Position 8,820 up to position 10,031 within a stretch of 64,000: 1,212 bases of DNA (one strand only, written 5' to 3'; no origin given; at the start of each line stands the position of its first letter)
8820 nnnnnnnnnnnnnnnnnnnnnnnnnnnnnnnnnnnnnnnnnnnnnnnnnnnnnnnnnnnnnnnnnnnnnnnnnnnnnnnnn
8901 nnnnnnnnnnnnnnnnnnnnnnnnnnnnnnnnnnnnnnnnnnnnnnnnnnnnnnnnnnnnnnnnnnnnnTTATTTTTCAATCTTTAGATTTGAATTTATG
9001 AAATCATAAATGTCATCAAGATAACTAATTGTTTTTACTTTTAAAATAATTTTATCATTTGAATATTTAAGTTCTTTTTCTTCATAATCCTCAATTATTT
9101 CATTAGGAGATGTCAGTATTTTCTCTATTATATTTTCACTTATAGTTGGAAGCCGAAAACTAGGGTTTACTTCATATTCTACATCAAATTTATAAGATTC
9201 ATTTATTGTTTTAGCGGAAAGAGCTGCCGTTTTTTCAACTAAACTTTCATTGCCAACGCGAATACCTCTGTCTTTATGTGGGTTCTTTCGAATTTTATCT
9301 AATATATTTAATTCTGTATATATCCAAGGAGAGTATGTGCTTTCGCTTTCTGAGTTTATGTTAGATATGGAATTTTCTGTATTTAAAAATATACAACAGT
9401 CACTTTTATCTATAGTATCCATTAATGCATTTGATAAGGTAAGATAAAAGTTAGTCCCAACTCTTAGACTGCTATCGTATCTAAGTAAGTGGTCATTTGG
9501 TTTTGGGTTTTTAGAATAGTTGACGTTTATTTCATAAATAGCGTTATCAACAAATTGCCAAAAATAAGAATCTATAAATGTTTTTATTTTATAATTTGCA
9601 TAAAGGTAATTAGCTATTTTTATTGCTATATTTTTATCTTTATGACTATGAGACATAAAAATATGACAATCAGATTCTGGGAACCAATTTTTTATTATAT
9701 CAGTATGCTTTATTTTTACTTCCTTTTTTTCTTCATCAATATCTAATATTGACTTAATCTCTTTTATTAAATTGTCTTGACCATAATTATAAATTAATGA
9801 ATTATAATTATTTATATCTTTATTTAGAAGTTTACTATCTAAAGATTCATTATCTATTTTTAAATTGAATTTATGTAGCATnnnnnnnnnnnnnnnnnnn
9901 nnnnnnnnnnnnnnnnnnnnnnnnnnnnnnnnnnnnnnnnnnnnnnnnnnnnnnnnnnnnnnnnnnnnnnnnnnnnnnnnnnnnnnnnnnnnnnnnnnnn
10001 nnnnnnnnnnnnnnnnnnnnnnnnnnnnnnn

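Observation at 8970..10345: Candidate undescribed defence module: TIR-like protein with a 3-TM partner, translationally coupled to a plasmid rep gene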

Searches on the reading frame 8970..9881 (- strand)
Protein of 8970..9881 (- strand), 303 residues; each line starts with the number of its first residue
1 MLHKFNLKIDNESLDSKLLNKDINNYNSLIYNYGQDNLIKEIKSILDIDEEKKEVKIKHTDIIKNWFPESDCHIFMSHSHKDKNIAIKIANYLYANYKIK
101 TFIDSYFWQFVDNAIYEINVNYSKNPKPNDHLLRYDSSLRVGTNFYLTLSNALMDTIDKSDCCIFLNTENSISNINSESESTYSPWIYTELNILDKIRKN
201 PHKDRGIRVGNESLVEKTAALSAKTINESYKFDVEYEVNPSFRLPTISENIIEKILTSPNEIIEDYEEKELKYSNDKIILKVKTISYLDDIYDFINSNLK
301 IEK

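Call 3: search_protein_families(library=pfam, proteins=[window:8970-9881:-], max_evalue=1)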
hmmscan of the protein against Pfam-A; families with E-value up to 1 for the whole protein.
window:8970-9881:- (303 aa): 1 family
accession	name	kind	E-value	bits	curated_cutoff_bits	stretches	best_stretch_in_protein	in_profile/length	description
PF13676.11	TIR_2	-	1.5e-05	25.9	28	1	74-106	1-32/122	TIR domain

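Call 4: search_protein_families(library=padloc, proteins=[window:8970-9881:-], max_evalue=1)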
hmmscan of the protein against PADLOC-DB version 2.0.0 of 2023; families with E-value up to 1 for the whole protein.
window:8970-9881:- (303 aa): 5 families
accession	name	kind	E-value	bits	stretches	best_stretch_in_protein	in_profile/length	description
PDLC00430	ThsB1|ThsB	-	1.1e-39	134.6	1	1-260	1-242/269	TIR-like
PDLC00435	ThsB1|ThsB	-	4.6e-32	109.7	1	36-249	30-239/281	TIR-like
PDLC00436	ThsB1|ThsB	-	0.00026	18.5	1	69-105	33-68/183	TIR-like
PDLC00423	ThsB1|ThsB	-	0.00027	18.7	1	56-105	19-69/190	TIR-like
PDLC00419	ThsB1|ThsB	-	0.0013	16.5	1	72-104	28-59/165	TIR-like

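Call 5: search_protein_families(library=ncbifam, proteins=[window:8970-9881:-], max_evalue=1)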
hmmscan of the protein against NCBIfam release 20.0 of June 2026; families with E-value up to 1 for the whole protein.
window:8970-9881:- (303 aa): 1 family
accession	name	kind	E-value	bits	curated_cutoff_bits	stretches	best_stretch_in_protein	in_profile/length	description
NF007076.0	PRK09527.1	equivalog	0.015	14.7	347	1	84-139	73-127/203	galactoside O-acetyltransferase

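Call 11: find_homologous_proteins(query=window:8970-9881:-)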
Query window:8970-9881:- (303 aa): 31 proteins with E <= 0.001 among 2397 candidates.
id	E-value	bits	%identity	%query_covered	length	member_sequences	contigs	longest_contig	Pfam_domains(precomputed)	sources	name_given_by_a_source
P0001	4.3e-192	655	100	100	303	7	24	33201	PF13676.12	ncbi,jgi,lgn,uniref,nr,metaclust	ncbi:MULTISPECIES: toll/interleukin-1 receptor domain-containing protein [Bacteria]|uniref:Uncharact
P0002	1.6e-174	597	90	100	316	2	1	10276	PF13676.12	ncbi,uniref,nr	ncbi:toll/interleukin-1 receptor domain-containing protein [Providencia rettgeri]|uniref:toll/interl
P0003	1.9e-170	584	89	100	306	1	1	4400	PF13676.12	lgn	-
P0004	2.5e-125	436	94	70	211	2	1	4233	PF13676.12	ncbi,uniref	ncbi:toll/interleukin-1 receptor domain-containing protein, partial [Providencia rettgeri]|uniref:to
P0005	9.8e-114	398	62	99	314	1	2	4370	PF13676.12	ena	-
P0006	2.5e-112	393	62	99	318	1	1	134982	PF13676.12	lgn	-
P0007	1.6e-111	390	62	99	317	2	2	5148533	PF13676.12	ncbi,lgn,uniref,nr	ncbi:toll/interleukin-1 receptor domain-containing protein [Serratia marcescens]|uniref:toll/interle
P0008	6.1e-110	385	62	99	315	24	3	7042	PF13676.12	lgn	-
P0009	1.3e-108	381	62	99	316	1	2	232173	PF13676.12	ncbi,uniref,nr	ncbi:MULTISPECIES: toll/interleukin-1 receptor domain-containing protein [Pectobacterium]|uniref:tol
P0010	1.5e-108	381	62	99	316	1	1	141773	PF13676.12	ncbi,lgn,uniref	ncbi:hypothetical protein ABRP56_20420 [Pectobacterium odoriferum]|uniref:hypothetical protein n=1 T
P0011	6.8e-108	379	60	99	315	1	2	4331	PF13676.12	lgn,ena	-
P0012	2.6e-105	370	60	99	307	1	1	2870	PF13676.12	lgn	-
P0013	3.8e-104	366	59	100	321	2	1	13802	PF13676.12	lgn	-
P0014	1.5e-102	361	60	99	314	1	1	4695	PF13676.12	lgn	-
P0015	4.4e-93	330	53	99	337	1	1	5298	PF13676.12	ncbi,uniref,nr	ncbi:toll/interleukin-1 receptor domain-containing protein [Plesiomonas shigelloides]|uniref:toll/in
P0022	1.1e-48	184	40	93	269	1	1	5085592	-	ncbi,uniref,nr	ncbi:hypothetical protein RJE46_14890 [Cedecea neteri]|uniref:hypothetical protein n=1 Tax=Cedecea n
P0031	2.6e-13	68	32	61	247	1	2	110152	-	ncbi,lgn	ncbi:MAG: hypothetical protein AB7E48_00385 [Deferribacterales bacterium]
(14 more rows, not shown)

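Call 13: find_encoding_contigs(protein=P0007, flank=6000, max_places=2)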
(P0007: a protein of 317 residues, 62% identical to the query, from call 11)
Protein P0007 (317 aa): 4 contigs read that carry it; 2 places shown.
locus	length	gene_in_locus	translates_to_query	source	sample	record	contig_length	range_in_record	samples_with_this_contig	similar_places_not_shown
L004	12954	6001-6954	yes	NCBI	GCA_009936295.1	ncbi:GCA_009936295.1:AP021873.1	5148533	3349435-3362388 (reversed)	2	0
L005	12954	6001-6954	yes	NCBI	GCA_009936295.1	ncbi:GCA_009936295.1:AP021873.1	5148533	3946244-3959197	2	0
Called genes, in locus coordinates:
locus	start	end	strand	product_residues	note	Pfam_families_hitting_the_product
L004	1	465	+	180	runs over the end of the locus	PF10554:Phage_ASH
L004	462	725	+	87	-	-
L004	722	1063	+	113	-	PF17345:DUF5375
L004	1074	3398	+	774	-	PF08273:Zn_Ribbon_Prim, PF13362:Toprim_3, PF08706:D5_N, PF19263:DUF5906, PF03288:Pox_D5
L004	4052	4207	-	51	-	-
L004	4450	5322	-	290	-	PF13276:HTH_21, PF00665:rve, PF13683:rve_3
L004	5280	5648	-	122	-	PF13518:HTH_28 (faint), PF01527:HTH_Tnp_1, PF13384:HTH_23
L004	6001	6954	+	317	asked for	PF13676:TIR_2 (faint)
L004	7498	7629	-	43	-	-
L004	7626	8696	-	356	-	PF03739:LptF_LptG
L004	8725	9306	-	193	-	PF09695:YtfJ_HI0045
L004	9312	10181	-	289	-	-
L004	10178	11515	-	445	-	PF01943:Polysacc_synt (weak), PF13440:Polysacc_synt_3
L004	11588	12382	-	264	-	PF02223:Thymidylate_kin (faint)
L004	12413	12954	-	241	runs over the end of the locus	-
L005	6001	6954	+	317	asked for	PF13676:TIR_2 (faint)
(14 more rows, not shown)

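Call 14: find_encoding_contigs(protein=P0022, flank=6000, max_places=2)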
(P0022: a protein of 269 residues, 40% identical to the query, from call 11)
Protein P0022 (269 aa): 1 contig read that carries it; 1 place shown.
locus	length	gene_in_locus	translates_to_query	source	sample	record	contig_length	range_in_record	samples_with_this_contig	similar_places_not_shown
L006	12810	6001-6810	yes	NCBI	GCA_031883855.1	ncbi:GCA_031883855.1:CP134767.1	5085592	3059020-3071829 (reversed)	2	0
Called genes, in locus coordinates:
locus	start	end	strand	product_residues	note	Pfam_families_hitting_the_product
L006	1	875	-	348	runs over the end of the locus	PF02030:Lipoprotein_8, PF01547:SBP_bac_1, PF13416:SBP_bac_8, PF13531:SBP_bac_11, PF13343:SBP_bac_6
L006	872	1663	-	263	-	PF00528:BPD_transp_1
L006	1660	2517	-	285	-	PF00528:BPD_transp_1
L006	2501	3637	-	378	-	PF02463:SMC_N (faint), PF00005:ABC_tran, PF08402:TOBE_2 (weak)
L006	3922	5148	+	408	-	PF05343:Peptidase_M42 (faint), PF01546:Peptidase_M20, PF07687:M20_dimer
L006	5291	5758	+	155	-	-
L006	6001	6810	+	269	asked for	-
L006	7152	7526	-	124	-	PF24172:CdiI_ImmP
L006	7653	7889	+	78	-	-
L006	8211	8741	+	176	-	-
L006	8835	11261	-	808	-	PF12607:DUF3772, PF00924:MS_channel_2nd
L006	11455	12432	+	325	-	PF01547:SBP_bac_1, PF13531:SBP_bac_11, PF13416:SBP_bac_8, PF13343:SBP_bac_6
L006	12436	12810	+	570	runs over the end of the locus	PF00528:BPD_transp_1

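Call 15: find_encoding_contigs(protein=P0031, flank=6000, max_places=2)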
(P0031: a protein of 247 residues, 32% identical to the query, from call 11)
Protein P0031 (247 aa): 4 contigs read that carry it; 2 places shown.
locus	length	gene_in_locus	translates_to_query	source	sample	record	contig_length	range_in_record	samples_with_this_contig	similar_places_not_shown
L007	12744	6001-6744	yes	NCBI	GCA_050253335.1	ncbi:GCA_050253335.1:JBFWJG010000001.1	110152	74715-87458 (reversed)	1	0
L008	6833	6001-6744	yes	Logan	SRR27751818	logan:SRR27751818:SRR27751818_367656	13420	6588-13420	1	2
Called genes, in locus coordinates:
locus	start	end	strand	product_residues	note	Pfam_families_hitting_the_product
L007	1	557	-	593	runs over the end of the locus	-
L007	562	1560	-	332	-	-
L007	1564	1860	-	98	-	-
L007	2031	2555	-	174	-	PF05069:Phage_tail_S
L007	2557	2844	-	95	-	-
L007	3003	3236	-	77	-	-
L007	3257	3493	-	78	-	-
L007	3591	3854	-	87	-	-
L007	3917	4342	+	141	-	PF07022:Phage_CI_repr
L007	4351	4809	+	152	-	-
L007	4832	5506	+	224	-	-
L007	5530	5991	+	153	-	-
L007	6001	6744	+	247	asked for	-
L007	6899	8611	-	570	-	PF11845:Tll0287-like, PF00672:HAMP, PF00015:MCPsignal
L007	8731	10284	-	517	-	PF00682:HMGL-like, PF22617:HCS_D2, PF08502:LeuA_dimer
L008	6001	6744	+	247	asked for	-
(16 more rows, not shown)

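Call 44: find_related_loci(query=A5, collection=genome_contigs, flank=3000)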
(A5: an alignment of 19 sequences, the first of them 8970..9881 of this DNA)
Query A5 (303 aa) in genome_contigs; peptide patterns used: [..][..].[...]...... (x = any residue, [..] = any of these).
599 stretches matched a pattern (row limit reached: there are more); 213 encode a relative of the query (tblastn E <= 1e-3); the best 80 are kept; 80 distinct loci.
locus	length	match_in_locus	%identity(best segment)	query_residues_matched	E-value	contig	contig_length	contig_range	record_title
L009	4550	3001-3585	47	1-207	1e-54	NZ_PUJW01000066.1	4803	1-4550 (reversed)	Photorhabdus cinerea strain DSM 19724 scaffold_0066, whole genome shotgun sequence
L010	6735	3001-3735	42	33-285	2e-48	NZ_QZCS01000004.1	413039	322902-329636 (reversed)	Enterobacter chuandaensis strain 090028 4, whole genome shotgun sequence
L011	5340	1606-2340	32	27-262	3e-30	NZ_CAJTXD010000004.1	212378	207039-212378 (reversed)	MAG: uncultured Alistipes sp. isolate MGBC116833, whole genome shotgun sequence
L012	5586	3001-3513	41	66-236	4e-30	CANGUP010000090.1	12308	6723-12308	MAG: Flavobacteriaceae bacterium isolate RE-15aug16-251 genome assembly, contig: RE-15aug16-C7831, whole genome shotgun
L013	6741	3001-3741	34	1-265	2e-30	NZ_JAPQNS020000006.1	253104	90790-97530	Flavobacterium sp. SUN052 contig6, whole genome shotgun sequence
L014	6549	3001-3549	38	62-236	1e-29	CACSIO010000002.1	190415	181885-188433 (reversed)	BD1-7 clade bacterium isolate SB11_3 genome assembly, contig: SB11_3_contig_10, whole genome shotgun sequence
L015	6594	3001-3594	37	57-259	1e-29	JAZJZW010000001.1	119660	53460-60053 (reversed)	MAG: Bacteroidota bacterium isolate ADI_H2L1_1_122_18_3-bin041_1 ADIH2L11_B041_1_000000000001, whole genome shotgun sequ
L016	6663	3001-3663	36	1-241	3e-29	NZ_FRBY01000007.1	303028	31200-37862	Flavobacterium saccharophilum strain DSM 1811, whole genome shotgun sequence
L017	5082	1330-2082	34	1-265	3e-29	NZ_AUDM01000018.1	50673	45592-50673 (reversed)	Flavobacterium filum DSM 17961 H601DRAFT_scaffold00017.17_C, whole genome shotgun sequence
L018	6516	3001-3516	38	62-241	7e-29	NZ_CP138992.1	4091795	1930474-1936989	Polaribacter sp. R77954 chromosome, complete genome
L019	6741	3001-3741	34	1-265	2e-28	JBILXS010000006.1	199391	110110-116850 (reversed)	MAG: Flavobacterium sp. isolate ME2018-11-08GD_3300034116_group8_bin116 Rohwer_bin919_scaffold_12_c1, whole genome shotg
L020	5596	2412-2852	40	51-199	3e-28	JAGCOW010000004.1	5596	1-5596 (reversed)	MAG: Bacteroidales bacterium isolate RGIG9988 Yak_Reticulum-3__c60286, whole genome shotgun sequence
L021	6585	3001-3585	36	60-260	3e-28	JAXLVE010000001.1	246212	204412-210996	MAG: Flavobacteriaceae bacterium isolate STL-BAC48 C3.109.fa-1, whole genome shotgun sequence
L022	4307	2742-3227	37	53-208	8e-28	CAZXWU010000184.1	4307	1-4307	MAG TPA_asm: uncultured Tissierella sp. isolate SRP294416_co2_71 genome assembly, contig: NODE_41654_length_4307_cov_3.6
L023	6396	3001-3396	42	62-199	1e-27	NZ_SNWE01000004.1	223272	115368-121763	Salegentibacter sp. 24 Ga0227226_104, whole genome shotgun sequence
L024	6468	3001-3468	37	56-211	9e-28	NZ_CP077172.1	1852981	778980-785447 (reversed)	Fusobacterium nucleatum strain SB042 chromosome, complete genome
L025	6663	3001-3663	30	1-249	7e-28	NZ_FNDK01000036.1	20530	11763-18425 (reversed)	Alteribacillus persepolensis strain DSM 21632, whole genome shotgun sequence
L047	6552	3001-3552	33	1-199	1e-25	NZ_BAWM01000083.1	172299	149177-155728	Neobacillus niacini strain F8, whole genome shotgun sequence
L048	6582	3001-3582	31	1-203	1e-25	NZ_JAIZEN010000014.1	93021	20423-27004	Halobacillus sp. A1 NODE_14_length_93021_cov_31.866590, whole genome shotgun sequence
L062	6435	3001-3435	40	57-198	1e-24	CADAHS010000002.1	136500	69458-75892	MAG: uncultured Ruminococcus sp. isolate RUG13311 genome assembly, contig: RUG13311_asm_2, whole genome shotgun sequence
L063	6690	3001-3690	28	1-251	9e-25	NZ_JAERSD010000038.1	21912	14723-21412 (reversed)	Bacillus sp. REN3 NODE_38_length_21912_cov_160.364965, whole genome shotgun sequence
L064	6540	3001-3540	35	53-238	1e-24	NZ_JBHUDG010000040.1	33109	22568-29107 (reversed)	Pseudopedobacter beijingensis strain CGMCC 1.12329 soapdenovo_K_105_40, whole genome shotgun sequence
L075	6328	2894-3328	38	60-206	5e-24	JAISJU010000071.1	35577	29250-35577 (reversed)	MAG: Prevotellaceae bacterium isolate Hs463_bin142 k119_3462490, whole genome shotgun sequence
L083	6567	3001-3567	30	5-205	1e-23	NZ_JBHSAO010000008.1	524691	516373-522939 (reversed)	Oceanobacillus longus strain IBRC-M 10703 platanus_K_25_97_8, whole genome shotgun sequence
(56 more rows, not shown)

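Call 46: search_protein_families(library=pfam, proteins=[L075:3531-3962:+, L064:3675-4106:+, L062:2405-2818:+, L063:3830-4231:+, L083:2325-2735:+, L048:3821-4222:+, L025:3817-4227:+, L047:3817-4263:+, L013:3795-4199:+, L024:4591-5049:+], max_evalue=1)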
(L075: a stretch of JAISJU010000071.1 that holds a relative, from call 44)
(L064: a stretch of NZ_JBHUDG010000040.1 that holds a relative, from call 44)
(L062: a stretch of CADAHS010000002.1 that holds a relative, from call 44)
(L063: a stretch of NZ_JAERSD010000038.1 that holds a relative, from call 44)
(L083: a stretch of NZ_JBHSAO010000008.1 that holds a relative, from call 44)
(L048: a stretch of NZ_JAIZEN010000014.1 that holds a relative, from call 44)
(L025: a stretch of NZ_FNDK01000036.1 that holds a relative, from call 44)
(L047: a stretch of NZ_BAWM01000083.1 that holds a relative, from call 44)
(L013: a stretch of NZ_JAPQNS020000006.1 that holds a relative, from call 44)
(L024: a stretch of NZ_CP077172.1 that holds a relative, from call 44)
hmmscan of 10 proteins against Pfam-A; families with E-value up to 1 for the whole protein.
L075:3531-3962:+ (143 aa): 5 families
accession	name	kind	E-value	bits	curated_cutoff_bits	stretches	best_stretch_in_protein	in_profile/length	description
PF14340.12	DUF4395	-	0.0048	17.7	24.5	1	30-137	9-108/130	Domain of unknown function (DUF4395)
PF11683.13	DUF3278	-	0.04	14.4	26.6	1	17-86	28-95/130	Protein of unknown function (DUF3278)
PF23506.1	YqgH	-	0.19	12.5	27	1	100-112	7-19/27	YqgH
PF12553.13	DUF3742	-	0.19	12.3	27.2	1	20-81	28-87/120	Protein of unknown function (DUF3742)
PF05313.17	Pox_P21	-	0.62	10.1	27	1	33-70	68-106/189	Poxvirus P21 membrane protein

L064:3675-4106:+ (143 aa): 0 families

L062:2405-2818:+ (137 aa): 3 families
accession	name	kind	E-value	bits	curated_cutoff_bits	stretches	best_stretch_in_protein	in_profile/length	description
PF07695.17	7TMR-DISM_7TM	-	0.0074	16.7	29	1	24-69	128-173/205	7TM diverse intracellular signalling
PF11683.13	DUF3278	-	0.015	15.8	26.6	1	15-82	28-97/130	Protein of unknown function (DUF3278)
PF10028.14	DUF2270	-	0.11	12.5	25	1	30-65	24-61/184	Predicted integral membrane protein (DUF2270)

L063:3830-4231:+ (133 aa): 1 family
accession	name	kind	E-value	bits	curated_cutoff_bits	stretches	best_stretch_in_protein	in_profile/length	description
PF05814.16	Ac76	-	0.94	10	22.5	1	31-80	5-58/83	Orf76 (Ac76)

L083:2325-2735:+ (136 aa): 1 family
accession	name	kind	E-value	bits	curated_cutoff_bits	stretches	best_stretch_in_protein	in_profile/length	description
PF11683.13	DUF3278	-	0.012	16.2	26.6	1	9-70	24-86/130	Protein of unknown function (DUF3278)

L048:3821-4222:+ (133 aa): 1 family
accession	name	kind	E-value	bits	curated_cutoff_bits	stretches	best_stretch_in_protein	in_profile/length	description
PF11683.13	DUF3278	-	0.042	14.4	26.6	1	12-100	27-109/130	Protein of unknown function (DUF3278)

L025:3817-4227:+ (136 aa): 3 families
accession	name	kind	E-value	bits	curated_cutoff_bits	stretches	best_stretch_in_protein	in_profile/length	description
PF08807.15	DUF1798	-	0.032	14.9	25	1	75-107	12-43/108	Bacterial domain of unknown function (DUF1798)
PF23906.1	DUF7248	-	0.053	13.9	27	1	108-135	7-34/58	Family of unknown function (DUF7248)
PF13814.12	Replic_Relax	-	0.24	11.9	25.3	1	3-85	93-177/191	Replication-relaxation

L047:3817-4263:+ (148 aa): 1 family
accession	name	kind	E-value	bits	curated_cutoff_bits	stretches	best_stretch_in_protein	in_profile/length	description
PF19273.5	Exportin-5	-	0.0012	17.3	27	1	5-118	302-386/823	Exportin-5 family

L013:3795-4199:+ (134 aa): 2 families
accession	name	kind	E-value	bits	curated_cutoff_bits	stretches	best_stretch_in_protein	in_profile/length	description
PF11683.13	DUF3278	-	0.0045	17.5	26.6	1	10-85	24-102/130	Protein of unknown function (DUF3278)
PF25360.1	TPR_ATM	-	0.16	11.8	27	1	25-73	94-144/200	ATM-like, TPR repeats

L024:4591-5049:+ (152 aa): 0 families

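Call 47: predict_structure(alignment_id=A3)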
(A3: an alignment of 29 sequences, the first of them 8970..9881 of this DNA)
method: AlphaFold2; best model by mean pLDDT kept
length: 303 residues; sequences in the alignment: 29
mean_pLDDT: 77.4   pTM: 0.78
mean pLDDT of the five models: 77.4, 76.9, 76.5, 73.7, 72.8
residues with pLDDT >= 90: 47; 70-90: 204; 50-70: 28; < 50: 24
segments of 3 or more residues with pLDDT < 50: 208-228
pLDDT, mean of each block of 10 residues (from residue 1): 86 85 84 75 78 80 70 88 91 93 81 84 89 87 82 81 89 77 79 72 60 27 38 67 81 90 78 69 87 85 43
secondary structure, 60 per line:
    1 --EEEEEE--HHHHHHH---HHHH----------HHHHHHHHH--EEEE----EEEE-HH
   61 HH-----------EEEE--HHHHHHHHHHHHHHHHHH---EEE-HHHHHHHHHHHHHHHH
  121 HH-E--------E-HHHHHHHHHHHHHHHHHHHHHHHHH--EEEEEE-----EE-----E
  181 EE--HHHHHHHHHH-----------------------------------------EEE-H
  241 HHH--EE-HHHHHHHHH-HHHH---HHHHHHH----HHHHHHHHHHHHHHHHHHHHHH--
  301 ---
elements in order: E3-8 H11-17 H21-24 H35-43 E46-49 E54-57 H59-62 E74-77 H80-97 E101-103 H105-122 H135-159 E162-167 E180-182 H185-194 E236-238 H240-243 H249-257 H259-262 H266-272 H277-298

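Call 52: fold_search(model_id=the predicted structure, library=pdb)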
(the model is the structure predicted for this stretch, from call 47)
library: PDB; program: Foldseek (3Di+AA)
matches with E <= 10: 108; with E <= 0.001: 0
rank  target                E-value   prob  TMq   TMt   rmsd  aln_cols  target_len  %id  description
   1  8isy_B                3.5e-01  0.09  0.13  0.10  13.5       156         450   17  Cryo-EM structure of free-state Crt-SPARTA (released 2023-10-18)
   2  9i57_B                3.5e-01  0.08  0.11  0.19  13.8       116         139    6  Crystal structure of DNPH1 bound by compound 39. (released 2025-11-12)
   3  8ifl_F                5.2e-01  0.08  0.13  0.11  14.0       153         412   18  Cryo-EM structure of tetrameric SPARTA gRNA-ssDNA target complex in state 1 (released 2024-01-17)
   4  8spo_E                9.1e-01  0.09  0.13  0.11  13.8       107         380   15  Tetramerized activation of MapSPARTA bound with NAD+ (released 2023-08-23)
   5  9i58_B                1.1e+00  0.04  0.12  0.21  12.8       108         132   10  Crystal structure of DNPH1 bound by compound 31. (released 2025-11-12)
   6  9sw0_B                1.5e+00  0.03  0.13  0.13  17.0       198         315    8  XRCC3-RAD51C-RAD51D-XRCC2 (XRCC3 complex) capping a RAD51 filament on a D-loop intermediate (released 2025-11-12)
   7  4w8g                  1.8e+00  0.09  0.11  0.24  14.0        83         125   17  Crystal structure of the TIR domain of the Toll-related Receptor TRR-2 from the lower metazoan Hydra magnipapillata (cry (released 2015-09-09)
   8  4a6x_B                2.0e+00  0.03  0.14  0.17  15.6       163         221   10  RadA C-terminal ATPase domain from Pyrococcus furiosus bound to ATP (released 2012-11-21)
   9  3fxa_C                2.0e+00  0.02  0.10  0.14  19.1       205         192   10  Crystal structure of a putative sugar-phosphate isomerase (lmof2365_0531) from listeria monocytogenes str. 4b f2365 at (released 2009-02-03)
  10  7bw0_A                2.0e+00  0.01  0.12  0.14  19.1       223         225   10  Active human TGR5 complex with a synthetic agonist 23H (released 2020-09-02)
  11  1vl6_B                2.4e+00  0.02  0.11  0.10  17.7       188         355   10  Crystal structure of NAD-dependent malic enzyme (TM0542) from Thermotoga maritima at 2.61 A resolution (released 2004-08-17)
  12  3fxa_A                2.4e+00  0.02  0.10  0.14  18.5       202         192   10  Crystal structure of a putative sugar-phosphate isomerase (lmof2365_0531) from listeria monocytogenes str. 4b f2365 at (released 2009-02-03)
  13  9p92_A                2.7e+00  0.01  0.11  0.12  19.2       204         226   11  Cryo-EM structure of the PAC1nR-VIP-Gs complex (released 2025-11-19)
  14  1vl6_A                2.8e+00  0.02  0.11  0.09  17.7       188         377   10  Crystal structure of NAD-dependent malic enzyme (TM0542) from Thermotoga maritima at 2.61 A resolution (released 2004-08-17)
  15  8ka1_A                3.6e+00  0.05  0.22  0.18  15.6       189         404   10  Crystal structure of Vibrio vulnificus RID-dependent transforming NADase domain (RDTND)/calmodulin-binding domain of R (released 2024-07-10)
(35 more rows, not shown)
